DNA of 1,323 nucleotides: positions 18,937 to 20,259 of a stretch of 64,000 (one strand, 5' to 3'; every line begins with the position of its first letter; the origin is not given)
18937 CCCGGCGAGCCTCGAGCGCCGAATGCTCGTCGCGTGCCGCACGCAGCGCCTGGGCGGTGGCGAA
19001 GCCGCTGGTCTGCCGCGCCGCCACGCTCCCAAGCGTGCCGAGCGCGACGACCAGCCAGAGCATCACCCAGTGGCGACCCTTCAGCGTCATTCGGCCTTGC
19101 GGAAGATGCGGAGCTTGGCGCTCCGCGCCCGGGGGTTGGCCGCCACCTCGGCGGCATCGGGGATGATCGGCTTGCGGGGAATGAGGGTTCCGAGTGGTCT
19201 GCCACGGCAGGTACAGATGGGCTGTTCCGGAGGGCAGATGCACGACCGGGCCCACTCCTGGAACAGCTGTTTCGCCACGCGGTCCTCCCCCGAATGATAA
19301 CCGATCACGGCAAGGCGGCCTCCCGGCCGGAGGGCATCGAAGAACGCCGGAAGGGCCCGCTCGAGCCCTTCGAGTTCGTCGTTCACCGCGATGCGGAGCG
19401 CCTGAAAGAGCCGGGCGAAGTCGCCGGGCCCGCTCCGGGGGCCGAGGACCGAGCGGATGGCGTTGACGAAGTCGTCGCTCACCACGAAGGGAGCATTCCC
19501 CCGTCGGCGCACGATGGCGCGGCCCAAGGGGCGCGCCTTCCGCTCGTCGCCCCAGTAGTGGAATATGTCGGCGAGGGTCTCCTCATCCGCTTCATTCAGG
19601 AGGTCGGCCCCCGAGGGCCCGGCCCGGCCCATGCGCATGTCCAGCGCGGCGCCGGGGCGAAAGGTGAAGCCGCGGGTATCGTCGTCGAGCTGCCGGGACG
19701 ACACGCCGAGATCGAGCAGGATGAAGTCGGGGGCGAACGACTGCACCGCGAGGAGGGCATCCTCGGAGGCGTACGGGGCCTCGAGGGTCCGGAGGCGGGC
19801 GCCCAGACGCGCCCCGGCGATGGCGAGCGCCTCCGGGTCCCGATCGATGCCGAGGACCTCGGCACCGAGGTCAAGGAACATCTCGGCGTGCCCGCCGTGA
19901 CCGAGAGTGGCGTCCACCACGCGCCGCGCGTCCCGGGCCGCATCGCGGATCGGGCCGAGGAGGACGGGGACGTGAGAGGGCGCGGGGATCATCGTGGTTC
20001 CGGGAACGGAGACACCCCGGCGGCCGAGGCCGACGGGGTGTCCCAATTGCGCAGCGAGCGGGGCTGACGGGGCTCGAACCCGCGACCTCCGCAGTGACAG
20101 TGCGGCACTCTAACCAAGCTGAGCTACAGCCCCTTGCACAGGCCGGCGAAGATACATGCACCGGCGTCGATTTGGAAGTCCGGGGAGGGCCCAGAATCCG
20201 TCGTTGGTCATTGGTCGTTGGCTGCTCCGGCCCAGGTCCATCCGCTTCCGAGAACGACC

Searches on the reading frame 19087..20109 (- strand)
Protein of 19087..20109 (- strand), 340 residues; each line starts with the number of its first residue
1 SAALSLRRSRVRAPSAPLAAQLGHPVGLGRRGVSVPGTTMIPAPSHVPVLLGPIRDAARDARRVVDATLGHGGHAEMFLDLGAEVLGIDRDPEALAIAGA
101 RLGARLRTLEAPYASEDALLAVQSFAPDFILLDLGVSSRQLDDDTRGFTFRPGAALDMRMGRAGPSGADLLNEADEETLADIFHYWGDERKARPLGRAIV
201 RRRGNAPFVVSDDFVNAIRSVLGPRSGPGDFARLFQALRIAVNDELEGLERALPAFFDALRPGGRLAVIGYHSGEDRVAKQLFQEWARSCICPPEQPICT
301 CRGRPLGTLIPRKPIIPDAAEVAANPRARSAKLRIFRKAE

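Call 93: search_protein_families(library=pfam, proteins=[window:19087-20109:-], max_evalue=0.001)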
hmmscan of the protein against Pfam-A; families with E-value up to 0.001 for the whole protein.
window:19087-20109:- (340 aa): 2 families
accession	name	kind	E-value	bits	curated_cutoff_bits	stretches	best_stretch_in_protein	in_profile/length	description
PF01795.25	Methyltransf_5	-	8.2e-76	255.8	27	1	45-338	3-308/309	MraW methylase family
PF13649.12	Methyltransf_25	-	0.00076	20.6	27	0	64-110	1-52/97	Methyltransferase domain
